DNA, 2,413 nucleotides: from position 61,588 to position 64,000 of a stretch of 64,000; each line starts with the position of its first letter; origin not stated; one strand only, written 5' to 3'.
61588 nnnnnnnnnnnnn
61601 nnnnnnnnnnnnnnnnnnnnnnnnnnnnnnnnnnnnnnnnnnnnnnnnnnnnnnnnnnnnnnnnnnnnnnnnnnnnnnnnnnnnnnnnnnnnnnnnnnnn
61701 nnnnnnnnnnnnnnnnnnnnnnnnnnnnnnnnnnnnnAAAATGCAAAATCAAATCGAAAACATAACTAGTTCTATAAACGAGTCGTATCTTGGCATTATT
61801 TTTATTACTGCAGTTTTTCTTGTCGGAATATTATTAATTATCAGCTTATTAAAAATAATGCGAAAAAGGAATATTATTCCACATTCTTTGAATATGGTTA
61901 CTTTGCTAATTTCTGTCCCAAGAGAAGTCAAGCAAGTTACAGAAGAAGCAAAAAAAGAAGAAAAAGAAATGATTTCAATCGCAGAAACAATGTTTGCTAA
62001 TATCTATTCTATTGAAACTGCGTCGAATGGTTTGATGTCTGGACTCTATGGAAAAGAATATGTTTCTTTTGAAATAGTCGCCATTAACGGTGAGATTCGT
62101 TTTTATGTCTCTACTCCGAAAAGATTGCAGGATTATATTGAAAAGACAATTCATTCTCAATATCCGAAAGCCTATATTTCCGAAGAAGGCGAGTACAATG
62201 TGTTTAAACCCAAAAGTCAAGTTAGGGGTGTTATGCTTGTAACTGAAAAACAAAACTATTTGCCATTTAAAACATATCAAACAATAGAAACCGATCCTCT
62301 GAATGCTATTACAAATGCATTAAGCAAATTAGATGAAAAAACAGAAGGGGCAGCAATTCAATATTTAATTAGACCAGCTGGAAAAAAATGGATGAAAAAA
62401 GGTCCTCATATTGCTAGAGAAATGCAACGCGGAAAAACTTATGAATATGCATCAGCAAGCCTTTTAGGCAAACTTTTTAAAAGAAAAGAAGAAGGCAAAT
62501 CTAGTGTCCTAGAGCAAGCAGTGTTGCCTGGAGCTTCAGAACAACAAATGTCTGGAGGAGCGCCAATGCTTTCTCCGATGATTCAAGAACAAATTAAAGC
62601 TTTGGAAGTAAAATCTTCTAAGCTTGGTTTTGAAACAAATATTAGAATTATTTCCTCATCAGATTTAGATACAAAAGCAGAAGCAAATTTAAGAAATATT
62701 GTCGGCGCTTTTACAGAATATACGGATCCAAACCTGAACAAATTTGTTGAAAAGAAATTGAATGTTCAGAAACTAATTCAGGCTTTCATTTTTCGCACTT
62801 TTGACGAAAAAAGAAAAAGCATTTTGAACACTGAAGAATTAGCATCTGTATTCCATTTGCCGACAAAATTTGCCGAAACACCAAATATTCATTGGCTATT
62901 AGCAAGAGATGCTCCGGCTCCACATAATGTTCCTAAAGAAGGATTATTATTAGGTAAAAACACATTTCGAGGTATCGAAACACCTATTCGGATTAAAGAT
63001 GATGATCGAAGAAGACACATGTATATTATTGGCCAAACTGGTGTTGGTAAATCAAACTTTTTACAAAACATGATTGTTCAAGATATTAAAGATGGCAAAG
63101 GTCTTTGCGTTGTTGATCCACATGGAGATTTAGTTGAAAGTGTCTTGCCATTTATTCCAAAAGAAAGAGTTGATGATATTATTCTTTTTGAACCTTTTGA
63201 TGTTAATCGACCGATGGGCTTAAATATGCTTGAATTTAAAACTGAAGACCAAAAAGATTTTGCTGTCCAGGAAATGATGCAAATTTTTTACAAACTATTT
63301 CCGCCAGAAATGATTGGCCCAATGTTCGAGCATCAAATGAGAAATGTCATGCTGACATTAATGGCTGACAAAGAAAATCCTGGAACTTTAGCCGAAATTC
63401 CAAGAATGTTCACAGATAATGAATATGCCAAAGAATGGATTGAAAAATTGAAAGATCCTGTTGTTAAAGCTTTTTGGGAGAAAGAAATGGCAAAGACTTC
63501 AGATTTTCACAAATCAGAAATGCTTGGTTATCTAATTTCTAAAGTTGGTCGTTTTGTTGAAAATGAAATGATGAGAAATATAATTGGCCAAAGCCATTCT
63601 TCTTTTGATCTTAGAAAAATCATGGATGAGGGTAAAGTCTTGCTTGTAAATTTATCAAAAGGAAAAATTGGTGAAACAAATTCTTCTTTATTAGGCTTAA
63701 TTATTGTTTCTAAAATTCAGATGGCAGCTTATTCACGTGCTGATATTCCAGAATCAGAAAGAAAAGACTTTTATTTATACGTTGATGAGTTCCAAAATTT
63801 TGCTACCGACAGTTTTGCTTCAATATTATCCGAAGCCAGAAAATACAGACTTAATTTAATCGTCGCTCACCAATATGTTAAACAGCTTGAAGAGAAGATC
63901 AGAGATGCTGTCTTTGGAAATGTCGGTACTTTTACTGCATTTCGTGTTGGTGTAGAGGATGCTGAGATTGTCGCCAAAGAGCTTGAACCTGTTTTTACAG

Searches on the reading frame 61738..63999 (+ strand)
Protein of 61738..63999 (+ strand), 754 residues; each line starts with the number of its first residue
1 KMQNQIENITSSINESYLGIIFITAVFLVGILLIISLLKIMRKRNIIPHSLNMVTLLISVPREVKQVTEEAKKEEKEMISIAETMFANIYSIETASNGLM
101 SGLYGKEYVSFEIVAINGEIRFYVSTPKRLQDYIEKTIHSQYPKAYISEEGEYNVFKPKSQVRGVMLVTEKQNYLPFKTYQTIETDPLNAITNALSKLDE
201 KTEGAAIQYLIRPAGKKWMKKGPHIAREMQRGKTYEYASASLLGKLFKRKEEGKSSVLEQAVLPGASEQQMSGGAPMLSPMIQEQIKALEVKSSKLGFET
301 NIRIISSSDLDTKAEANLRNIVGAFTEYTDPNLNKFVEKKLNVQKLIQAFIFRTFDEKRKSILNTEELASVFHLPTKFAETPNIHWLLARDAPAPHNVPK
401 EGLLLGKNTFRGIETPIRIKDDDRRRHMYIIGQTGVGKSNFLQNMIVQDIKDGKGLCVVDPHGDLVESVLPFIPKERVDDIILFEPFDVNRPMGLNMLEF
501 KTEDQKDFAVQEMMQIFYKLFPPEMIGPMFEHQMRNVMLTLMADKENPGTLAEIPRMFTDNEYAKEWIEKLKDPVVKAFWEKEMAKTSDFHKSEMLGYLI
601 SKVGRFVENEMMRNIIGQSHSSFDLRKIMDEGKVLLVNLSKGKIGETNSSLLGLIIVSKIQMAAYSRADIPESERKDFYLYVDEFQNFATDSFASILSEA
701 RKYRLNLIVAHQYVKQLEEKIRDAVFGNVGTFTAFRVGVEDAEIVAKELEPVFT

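Call 55: search_protein_families(library=padloc, proteins=[window:61738-63999:+], max_evalue=0.001)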
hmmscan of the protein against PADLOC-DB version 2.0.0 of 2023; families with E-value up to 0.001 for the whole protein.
window:61738-63999:+ (754 aa): 4 families
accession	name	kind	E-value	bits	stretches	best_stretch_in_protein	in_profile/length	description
PDLC04140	mad8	-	2e-16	58.4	1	421-724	23-244/314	mads_8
PDLC04103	HerA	-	5.4e-10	36.2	1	683-748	459-521/579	-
PDLC04105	HerA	-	2e-05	21.4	0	425-464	166-206/576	-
PDLC01055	HerA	-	8.4e-05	19.5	1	417-459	149-191/532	Type III coevolved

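Call 56: search_protein_families(library=pfam, proteins=[window:61738-63999:+], max_evalue=0.00001)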
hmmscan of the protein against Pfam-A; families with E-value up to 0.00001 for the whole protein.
window:61738-63999:+ (754 aa): 2 families
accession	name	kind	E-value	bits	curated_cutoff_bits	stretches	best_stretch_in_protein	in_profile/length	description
PF10412.15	TrwB_AAD_bind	-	4.2e-10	39.5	20.5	1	420-719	10-288/387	Type IV secretion-system coupling protein DNA-binding domain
PF01935.23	DUF87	-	4.9e-09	37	23.2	1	411-525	10-96/220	Helicase HerA, central domain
